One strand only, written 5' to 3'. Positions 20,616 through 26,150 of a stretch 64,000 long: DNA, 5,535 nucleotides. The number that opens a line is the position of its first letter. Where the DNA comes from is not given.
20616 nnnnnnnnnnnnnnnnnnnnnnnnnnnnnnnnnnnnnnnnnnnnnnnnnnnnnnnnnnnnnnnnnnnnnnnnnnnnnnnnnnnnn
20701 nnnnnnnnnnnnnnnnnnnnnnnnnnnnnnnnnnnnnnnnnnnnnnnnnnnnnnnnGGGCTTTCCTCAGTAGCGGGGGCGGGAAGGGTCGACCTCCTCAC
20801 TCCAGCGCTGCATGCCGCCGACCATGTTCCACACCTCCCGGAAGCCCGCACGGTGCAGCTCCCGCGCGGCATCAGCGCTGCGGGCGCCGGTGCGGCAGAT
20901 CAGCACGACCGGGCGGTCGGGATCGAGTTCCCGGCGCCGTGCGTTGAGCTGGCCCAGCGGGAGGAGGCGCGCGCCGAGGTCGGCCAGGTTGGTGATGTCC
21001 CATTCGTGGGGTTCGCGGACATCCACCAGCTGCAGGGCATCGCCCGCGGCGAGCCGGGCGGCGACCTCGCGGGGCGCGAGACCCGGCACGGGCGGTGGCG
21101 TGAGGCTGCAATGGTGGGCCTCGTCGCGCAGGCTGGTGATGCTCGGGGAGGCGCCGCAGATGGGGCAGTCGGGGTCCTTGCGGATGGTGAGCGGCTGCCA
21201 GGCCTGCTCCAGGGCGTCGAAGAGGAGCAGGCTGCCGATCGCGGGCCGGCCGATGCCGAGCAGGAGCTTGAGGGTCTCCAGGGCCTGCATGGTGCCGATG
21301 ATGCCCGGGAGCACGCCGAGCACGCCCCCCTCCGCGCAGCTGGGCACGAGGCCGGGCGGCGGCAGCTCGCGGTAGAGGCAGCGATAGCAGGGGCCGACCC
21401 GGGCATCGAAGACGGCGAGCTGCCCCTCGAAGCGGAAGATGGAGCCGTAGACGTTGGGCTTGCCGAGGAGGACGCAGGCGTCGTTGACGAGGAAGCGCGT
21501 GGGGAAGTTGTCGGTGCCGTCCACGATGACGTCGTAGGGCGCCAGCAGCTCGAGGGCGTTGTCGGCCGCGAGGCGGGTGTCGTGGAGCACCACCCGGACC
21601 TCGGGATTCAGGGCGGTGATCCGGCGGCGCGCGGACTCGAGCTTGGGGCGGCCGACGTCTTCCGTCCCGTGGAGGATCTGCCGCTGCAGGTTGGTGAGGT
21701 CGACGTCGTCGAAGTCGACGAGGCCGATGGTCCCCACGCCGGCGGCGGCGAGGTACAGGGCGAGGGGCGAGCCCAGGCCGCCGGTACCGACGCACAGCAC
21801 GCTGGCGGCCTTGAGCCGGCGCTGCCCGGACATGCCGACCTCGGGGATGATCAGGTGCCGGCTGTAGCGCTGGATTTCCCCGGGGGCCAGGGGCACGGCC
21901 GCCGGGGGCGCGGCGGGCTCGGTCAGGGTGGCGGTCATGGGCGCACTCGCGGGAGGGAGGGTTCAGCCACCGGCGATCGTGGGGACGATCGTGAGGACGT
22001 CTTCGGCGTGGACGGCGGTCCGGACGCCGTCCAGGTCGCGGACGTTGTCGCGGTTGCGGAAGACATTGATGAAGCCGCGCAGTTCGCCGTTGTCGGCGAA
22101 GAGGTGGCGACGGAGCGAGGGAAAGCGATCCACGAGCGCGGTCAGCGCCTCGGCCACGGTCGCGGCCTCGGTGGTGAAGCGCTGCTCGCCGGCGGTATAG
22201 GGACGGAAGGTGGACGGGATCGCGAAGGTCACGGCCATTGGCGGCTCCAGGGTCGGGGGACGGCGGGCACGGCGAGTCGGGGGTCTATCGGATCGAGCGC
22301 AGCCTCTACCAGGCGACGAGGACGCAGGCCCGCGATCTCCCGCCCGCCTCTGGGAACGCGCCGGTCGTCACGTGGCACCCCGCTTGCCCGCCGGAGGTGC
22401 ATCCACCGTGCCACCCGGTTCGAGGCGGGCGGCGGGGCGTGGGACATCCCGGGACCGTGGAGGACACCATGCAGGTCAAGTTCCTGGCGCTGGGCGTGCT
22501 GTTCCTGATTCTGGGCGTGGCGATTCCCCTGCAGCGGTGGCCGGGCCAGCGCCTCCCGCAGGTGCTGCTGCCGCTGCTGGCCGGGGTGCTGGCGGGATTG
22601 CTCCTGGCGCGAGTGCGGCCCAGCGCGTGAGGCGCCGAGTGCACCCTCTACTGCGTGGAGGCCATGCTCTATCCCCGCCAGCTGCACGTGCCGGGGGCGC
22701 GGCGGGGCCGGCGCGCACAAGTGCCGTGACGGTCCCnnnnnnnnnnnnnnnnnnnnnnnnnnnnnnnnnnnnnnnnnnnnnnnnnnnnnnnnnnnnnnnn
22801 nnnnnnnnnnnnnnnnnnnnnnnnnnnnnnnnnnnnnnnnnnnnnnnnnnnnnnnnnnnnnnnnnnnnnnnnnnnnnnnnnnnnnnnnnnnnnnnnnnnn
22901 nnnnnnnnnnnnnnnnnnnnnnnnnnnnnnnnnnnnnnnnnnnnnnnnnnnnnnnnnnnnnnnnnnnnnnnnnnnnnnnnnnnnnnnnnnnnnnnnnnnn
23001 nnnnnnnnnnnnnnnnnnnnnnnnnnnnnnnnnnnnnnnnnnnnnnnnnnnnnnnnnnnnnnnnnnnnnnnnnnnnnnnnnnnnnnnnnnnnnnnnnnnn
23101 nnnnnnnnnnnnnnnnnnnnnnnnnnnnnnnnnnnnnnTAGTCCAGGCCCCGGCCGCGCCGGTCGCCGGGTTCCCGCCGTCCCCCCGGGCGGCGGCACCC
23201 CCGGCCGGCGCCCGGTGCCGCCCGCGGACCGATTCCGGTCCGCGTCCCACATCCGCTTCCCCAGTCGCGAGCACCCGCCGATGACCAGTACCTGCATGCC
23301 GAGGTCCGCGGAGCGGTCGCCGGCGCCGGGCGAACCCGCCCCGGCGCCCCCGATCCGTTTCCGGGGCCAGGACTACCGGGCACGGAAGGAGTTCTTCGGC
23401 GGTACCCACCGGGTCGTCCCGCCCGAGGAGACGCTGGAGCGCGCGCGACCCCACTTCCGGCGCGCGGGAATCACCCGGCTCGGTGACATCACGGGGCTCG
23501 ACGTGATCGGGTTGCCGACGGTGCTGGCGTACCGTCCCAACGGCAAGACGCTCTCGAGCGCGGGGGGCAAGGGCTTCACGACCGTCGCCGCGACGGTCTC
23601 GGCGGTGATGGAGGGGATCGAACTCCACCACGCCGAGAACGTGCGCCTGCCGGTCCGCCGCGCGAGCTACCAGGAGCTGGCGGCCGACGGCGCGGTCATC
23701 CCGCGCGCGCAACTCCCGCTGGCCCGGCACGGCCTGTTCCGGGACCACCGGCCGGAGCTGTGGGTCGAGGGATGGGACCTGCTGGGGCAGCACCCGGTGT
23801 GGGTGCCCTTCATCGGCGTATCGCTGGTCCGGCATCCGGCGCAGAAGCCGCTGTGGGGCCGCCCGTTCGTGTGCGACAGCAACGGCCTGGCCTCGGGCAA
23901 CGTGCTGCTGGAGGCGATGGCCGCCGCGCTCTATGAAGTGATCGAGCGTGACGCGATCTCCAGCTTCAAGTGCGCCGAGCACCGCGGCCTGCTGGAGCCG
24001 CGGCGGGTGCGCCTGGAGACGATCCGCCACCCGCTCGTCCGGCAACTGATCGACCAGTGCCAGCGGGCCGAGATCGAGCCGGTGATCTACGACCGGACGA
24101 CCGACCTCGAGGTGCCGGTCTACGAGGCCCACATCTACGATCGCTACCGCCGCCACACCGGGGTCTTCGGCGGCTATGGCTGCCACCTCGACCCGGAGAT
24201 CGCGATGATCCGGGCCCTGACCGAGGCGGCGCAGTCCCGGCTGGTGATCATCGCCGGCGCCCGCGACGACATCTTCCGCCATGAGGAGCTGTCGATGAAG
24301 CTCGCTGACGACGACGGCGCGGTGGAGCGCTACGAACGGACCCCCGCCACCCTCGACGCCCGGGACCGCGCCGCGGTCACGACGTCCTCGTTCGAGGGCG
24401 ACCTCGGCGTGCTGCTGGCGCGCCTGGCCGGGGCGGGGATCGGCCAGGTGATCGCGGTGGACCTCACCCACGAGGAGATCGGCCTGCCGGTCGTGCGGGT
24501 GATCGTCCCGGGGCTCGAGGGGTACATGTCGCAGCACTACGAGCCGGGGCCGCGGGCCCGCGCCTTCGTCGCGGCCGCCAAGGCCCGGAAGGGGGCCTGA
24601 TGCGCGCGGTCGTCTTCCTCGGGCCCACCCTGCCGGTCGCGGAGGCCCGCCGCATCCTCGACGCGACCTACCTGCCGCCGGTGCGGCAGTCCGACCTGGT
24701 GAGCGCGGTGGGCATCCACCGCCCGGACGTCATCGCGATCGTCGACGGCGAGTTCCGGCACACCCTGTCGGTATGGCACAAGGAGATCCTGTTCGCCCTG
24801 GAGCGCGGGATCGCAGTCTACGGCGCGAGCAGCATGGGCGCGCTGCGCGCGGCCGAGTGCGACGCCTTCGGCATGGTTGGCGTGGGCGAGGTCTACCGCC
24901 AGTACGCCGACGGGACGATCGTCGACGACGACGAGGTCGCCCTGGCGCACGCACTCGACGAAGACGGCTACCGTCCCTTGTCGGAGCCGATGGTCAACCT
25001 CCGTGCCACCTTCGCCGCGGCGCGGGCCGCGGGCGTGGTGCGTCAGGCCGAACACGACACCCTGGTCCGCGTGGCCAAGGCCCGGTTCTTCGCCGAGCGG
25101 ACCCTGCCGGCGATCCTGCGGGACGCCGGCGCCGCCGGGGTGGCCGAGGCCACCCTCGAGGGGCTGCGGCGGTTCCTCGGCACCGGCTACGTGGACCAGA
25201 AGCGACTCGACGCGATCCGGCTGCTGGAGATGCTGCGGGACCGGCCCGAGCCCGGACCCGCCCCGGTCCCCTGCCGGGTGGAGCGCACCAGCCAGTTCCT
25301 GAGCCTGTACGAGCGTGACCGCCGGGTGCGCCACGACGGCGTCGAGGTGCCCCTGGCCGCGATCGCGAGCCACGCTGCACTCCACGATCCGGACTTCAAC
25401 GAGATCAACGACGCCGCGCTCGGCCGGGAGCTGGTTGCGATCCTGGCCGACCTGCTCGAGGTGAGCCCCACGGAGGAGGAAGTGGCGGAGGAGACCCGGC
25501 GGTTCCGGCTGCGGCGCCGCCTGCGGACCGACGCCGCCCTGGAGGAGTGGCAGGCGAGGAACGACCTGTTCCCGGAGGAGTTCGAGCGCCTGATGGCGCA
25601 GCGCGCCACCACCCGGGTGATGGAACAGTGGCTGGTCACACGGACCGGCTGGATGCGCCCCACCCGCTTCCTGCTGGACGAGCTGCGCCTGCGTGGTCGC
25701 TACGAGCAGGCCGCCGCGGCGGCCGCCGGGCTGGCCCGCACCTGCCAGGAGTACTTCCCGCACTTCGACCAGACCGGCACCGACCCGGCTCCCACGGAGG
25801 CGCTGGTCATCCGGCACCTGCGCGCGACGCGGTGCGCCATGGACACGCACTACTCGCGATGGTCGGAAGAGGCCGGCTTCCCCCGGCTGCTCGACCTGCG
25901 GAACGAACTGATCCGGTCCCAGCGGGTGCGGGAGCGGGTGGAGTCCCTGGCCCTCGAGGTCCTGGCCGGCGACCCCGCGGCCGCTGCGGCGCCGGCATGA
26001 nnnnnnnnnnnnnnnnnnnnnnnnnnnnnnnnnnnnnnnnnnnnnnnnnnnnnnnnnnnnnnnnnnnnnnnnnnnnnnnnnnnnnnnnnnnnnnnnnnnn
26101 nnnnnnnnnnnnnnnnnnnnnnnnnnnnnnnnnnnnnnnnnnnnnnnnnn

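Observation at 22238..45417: Large hybrid RiPP gene cluster combining YcaO-TfuA, a LanM-like synthetase, a LanJ-like reductase, glycosyltransferases and a complete NHLP/Nif11 export system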

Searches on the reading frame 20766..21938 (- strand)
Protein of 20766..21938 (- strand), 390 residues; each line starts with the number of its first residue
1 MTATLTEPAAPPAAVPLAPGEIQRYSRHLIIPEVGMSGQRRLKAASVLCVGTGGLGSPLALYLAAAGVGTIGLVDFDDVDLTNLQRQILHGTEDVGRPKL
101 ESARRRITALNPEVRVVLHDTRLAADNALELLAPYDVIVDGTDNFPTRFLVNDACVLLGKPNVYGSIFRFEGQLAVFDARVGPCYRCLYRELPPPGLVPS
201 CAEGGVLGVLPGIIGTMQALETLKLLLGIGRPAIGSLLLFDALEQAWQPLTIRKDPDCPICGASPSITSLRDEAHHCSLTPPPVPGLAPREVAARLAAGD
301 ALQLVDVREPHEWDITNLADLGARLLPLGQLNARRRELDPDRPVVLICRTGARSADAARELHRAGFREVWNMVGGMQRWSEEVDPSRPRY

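Call 10: search_protein_families(library=pfam, proteins=[window:20766-21938:-], max_evalue=0.01)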
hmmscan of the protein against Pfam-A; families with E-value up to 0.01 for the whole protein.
window:20766-21938:- (390 aa): 2 families
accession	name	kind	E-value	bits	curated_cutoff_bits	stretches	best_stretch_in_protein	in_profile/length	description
PF00899.27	ThiF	-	5.4e-81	271.7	28.1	1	25-259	1-237/238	ThiF family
PF00581.25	Rhodanese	-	8.1e-15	55.6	22.2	1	289-381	2-101/102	Rhodanese-like domain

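Call 12: search_protein_families(library=ncbifam, proteins=[window:20766-21938:-], max_evalue=0.01)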
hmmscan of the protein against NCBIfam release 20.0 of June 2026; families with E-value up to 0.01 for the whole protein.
window:20766-21938:- (390 aa): 28 families (the best 25 are shown)
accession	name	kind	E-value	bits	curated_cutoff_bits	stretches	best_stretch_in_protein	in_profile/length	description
NF005902.0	PRK07878.1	equivalog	1.9e-135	451.8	647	1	14-390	12-392/392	adenylyltransferase/sulfurtransferase MoeZ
NF005646.0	PRK07411.1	equivalog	2.6e-134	448.2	633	1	15-390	9-390/390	molybdopterin-synthase adenylyltransferase MoeB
NF006444.0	PRK08762.1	equivalog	3.7e-133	443.9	449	2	20-278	123-384/387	molybdopterin-synthase adenylyltransferase MoeB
NF047750.1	SAMPActivE1UbaA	equivalog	1.7e-96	322.7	450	1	17-273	5-259/270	SAMP-activating enzyme E1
NF004281.0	PRK05690.1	subfamily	2.2e-88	295.7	266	1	17-262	5-249/250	molybdopterin-synthase adenylyltransferase MoeB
NF004111.0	PRK05600.1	equivalog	1.2e-77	261.6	437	1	14-376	11-368/371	ThiF family adenylyltransferase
TIGR02356.1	adenyl_thiF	equivalog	9.9e-74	247.1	275.25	1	24-226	1-203/203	thiazole biosynthesis adenylyltransferase ThiF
TIGR02355.1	moeB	equivalog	1.3e-65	221.1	376.55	1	21-261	1-240/240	molybdopterin-synthase adenylyltransferase MoeB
NF006204.0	PRK08328.1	equivalog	6.1e-46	156.9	339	1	20-247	5-226/231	hypothetical protein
NF009123.0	PRK12475.1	subfamily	6.4e-41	140.7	510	1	23-274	3-256/338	MoeB/ThiF family adenylyltransferase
NF006395.0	PRK08644.1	equivalog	2.2e-26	92.8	159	1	37-155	23-140/215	sulfur carrier protein ThiS adenylyltransferase ThiF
TIGR02354.1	thiF_fam2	equivalog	2.6e-20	73.1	152.2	1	40-154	17-130/200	thiamine biosynthesis protein ThiF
NF006077.0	PRK08223.1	equivalog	8.6e-19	67.6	266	1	35-178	19-164/296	hypothetical protein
NF011696.0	PRK15116.1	equivalog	5.4e-18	65.6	304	1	41-145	27-132/268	tRNA cyclic N6-threonylcarbamoyladenosine(37) synthase TcdA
NF011424.0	PRK14851.1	subfamily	1.5e-12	46.3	1170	1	36-146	35-145/679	hypothetical protein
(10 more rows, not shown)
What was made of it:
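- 20766..21938 (-): ThiF/MoeZ-type adenylyltransferase fused to a rhodanese domain; activates and sulfurates ThiS. PF00899 E=5.4e-81 and PF00581 E=8e-15 (call 10); MoeZ/MoeB models (call 12).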

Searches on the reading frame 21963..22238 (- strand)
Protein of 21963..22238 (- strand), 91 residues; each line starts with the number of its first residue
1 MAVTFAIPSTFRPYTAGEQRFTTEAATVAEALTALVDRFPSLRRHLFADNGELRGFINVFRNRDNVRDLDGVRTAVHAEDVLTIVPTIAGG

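Call 10: search_protein_families(library=pfam, proteins=[window:21963-22238:-], max_evalue=0.01)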
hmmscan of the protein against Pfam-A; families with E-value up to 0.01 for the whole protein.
window:21963-22238:- (91 aa): 1 family
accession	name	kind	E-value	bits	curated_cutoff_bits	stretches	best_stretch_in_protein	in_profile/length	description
PF02597.26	ThiS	-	1.1e-09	39.1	22.5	1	15-91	11-76/76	ThiS family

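Call 12: search_protein_families(library=ncbifam, proteins=[window:21963-22238:-], max_evalue=0.01)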
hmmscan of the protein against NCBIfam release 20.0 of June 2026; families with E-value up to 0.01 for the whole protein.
window:21963-22238:- (91 aa): 2 families
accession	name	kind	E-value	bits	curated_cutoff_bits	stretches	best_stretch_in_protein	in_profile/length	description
NF041918.1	SAMP1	equivalog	3.4e-18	65.9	60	1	18-91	15-91/91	ubiquitin-like small modifier protein 1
TIGR01687.1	moaD_arch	subfamily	9.6e-10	38.8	49.5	1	16-91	13-88/88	MoaD family protein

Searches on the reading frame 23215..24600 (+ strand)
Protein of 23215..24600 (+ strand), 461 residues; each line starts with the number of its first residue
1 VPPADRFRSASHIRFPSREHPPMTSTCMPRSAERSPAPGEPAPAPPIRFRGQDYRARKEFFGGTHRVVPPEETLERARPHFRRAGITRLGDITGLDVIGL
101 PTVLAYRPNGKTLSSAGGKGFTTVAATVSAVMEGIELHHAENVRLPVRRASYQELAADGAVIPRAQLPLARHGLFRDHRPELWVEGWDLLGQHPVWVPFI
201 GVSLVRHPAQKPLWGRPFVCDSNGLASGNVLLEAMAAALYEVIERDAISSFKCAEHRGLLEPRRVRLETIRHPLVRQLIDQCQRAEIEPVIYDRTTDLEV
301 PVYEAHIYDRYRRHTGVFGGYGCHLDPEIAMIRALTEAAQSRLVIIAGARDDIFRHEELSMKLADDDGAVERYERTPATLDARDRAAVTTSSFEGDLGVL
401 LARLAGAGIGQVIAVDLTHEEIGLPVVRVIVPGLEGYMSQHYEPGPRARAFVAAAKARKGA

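Call 9: search_protein_families(library=pfam, proteins=[window:23215-24600:+], max_evalue=0.01)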
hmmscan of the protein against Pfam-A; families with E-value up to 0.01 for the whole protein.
window:23215-24600:+ (461 aa): 1 family
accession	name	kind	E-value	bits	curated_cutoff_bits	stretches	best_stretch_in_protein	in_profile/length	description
PF02624.21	YcaO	-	1.5e-76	258.3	25.7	1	118-435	2-325/325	YcaO cyclodehydratase, ATP-ad Mg2+-binding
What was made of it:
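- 23281..24600 (+): YcaO, thioamidation type. PF02624, E=1.5e-76 (call 9).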

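Call 11: search_protein_families(library=ncbifam, proteins=[window:23215-24600:+], max_evalue=0.01)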
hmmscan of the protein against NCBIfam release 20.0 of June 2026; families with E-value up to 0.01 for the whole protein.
window:23215-24600:+ (461 aa): 5 families
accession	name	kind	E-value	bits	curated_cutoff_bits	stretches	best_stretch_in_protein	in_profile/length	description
TIGR03266.1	methan_mark_1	equivalog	3.8e-70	236.7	365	1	64-438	1-366/376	YcaO-related McrA-glycine thioamidation protein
TIGR00702.1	TIGR00702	domain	4.5e-57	193.8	75.65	1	69-437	2-367/377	YcaO-type kinase domain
TIGR03604.1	TOMM_cyclo_SagD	subfamily_domain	2.6e-34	118.7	219.25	1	118-455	1-359/377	thiazole/oxazole-forming peptide maturase, SagD family component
NF040716.1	YcaO_for_S12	equivalog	3e-08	32.6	700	1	222-344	177-294/571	30S ribosomal protein S12 methylthiotransferase accessory factor YcaO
TIGR03549.1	TIGR03549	equivalog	0.00021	19.7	900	1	222-380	325-475/723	OsmC domain/YcaO domain-containing protein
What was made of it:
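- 23281..24600 (+): The best NCBIfam model is the McrA-glycine thioamidation YcaO (call 11).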

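Call 88: search_solved_structures(query=window:23281-24600:+, max_evalue=0.001)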
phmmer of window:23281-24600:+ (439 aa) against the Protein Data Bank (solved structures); distinct sequences matched with E-value up to 0.001: 5.
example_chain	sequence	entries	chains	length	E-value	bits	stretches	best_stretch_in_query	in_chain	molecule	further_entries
6pe3_A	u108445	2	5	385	5.2e-37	130.9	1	42-418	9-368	Uncharacterized protein MJ1094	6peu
6ci7_A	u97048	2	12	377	7e-19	71.2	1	93-418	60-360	YcaO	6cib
7u58_A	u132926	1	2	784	2.1e-15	59.7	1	197-415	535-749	MusD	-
4bs9_A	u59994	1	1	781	2.4e-15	59.5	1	156-413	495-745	TRUD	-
4v1t_A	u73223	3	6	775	1.3e-14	57.1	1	161-419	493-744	LYND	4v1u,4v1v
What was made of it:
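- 23281..24600 (+): The best solved relatives are the thioamide-forming MJ1094 (5e-37) and M. kandleri YcaO; azoline-forming TruD, LynD and MusD score only about 1e-15 (call 88).
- The YcaO scores best against thioamidation models and structures (calls 11, 88).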

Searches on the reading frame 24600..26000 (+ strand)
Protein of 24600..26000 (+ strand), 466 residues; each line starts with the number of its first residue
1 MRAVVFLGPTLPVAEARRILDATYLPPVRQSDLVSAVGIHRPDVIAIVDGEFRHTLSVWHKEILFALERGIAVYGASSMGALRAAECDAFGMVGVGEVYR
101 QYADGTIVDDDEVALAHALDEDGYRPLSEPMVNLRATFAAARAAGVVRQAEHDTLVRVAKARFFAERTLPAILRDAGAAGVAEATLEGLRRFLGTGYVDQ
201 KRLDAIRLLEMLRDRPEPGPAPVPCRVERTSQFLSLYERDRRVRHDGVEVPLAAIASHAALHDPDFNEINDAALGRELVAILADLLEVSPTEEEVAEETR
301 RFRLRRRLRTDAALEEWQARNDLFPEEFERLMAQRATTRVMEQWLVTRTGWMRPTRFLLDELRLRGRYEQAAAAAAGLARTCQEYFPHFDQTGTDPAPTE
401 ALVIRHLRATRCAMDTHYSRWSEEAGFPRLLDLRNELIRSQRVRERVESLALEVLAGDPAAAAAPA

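Call 9: search_protein_families(library=pfam, proteins=[window:24600-26000:+], max_evalue=0.01)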
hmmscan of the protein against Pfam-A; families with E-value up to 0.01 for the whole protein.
window:24600-26000:+ (466 aa): 1 family
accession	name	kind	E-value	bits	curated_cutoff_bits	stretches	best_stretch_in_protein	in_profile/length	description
PF07812.18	TfuA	-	9.8e-46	154.9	30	1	49-168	1-119/119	TfuA-like protein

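Call 11: search_protein_families(library=ncbifam, proteins=[window:24600-26000:+], max_evalue=0.01)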
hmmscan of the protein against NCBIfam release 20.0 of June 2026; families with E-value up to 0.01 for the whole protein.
window:24600-26000:+ (466 aa): 1 family
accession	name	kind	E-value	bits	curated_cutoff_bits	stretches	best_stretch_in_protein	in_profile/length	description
NF033432.0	ThioGly_TfuA_rel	equivalog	7.8e-66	221.5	235.2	1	3-213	2-209/211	TfuA-related McrA-glycine thioamidation protein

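Call 87: search_solved_structures(query=window:24600-26000:+, max_evalue=0.01, show_alignments=1)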
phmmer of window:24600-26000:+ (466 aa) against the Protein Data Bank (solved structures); distinct sequences matched with E-value up to 0.01: 1.
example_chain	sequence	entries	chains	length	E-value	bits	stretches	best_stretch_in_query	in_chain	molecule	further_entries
6xp8_A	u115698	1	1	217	1e-40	143.3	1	2-213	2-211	TfuA domain-containing protein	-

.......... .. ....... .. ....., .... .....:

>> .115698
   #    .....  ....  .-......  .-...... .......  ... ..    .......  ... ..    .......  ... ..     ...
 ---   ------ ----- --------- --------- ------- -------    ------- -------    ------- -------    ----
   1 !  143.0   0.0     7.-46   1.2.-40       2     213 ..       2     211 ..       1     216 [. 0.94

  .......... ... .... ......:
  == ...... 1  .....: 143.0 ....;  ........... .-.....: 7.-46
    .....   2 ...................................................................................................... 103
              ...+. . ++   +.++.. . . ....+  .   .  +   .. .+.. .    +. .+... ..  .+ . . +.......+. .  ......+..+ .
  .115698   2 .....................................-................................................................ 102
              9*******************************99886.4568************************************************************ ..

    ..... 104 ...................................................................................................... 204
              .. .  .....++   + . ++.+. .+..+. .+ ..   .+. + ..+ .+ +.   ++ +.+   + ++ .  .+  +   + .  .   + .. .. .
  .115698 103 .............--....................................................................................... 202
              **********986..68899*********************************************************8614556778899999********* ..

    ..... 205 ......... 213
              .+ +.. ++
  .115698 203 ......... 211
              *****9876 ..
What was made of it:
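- On YcaO-TfuA thioamidated RiPPs: The closest solved homologues are thioamidation enzymes (calls 87, 88).
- The YcaO and TfuA are closest to solved thioamidation enzymes (calls 87, 88).
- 24600..26000 (+): TfuA domain (residues 1-213) plus a conserved C-terminal extension of about 250 aa and unknown function. PF07812, E=9.8e-46 (call 9); full-length alignment to solved TfuA 6XP8, E=1e-40 (call 87).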

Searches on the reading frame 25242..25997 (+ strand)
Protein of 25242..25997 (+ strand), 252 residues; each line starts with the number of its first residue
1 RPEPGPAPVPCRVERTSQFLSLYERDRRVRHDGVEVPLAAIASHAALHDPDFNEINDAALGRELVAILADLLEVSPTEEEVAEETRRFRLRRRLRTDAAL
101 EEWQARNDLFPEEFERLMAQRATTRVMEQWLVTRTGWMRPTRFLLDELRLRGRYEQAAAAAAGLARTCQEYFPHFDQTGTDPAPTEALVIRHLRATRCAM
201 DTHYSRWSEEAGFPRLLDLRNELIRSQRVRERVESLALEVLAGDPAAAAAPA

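Call 61: search_protein_families(library=pfam, proteins=[window:25242-25997:+], max_evalue=0.5)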
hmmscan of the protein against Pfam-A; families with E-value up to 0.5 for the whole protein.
window:25242-25997:+ (252 aa): 1 family
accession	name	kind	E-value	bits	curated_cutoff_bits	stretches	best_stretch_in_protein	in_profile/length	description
PF24203.1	Phage_ProQ_C_like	-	0.13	13.4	27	0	75-117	66-105/112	Phage ProQ C-terminal-like domain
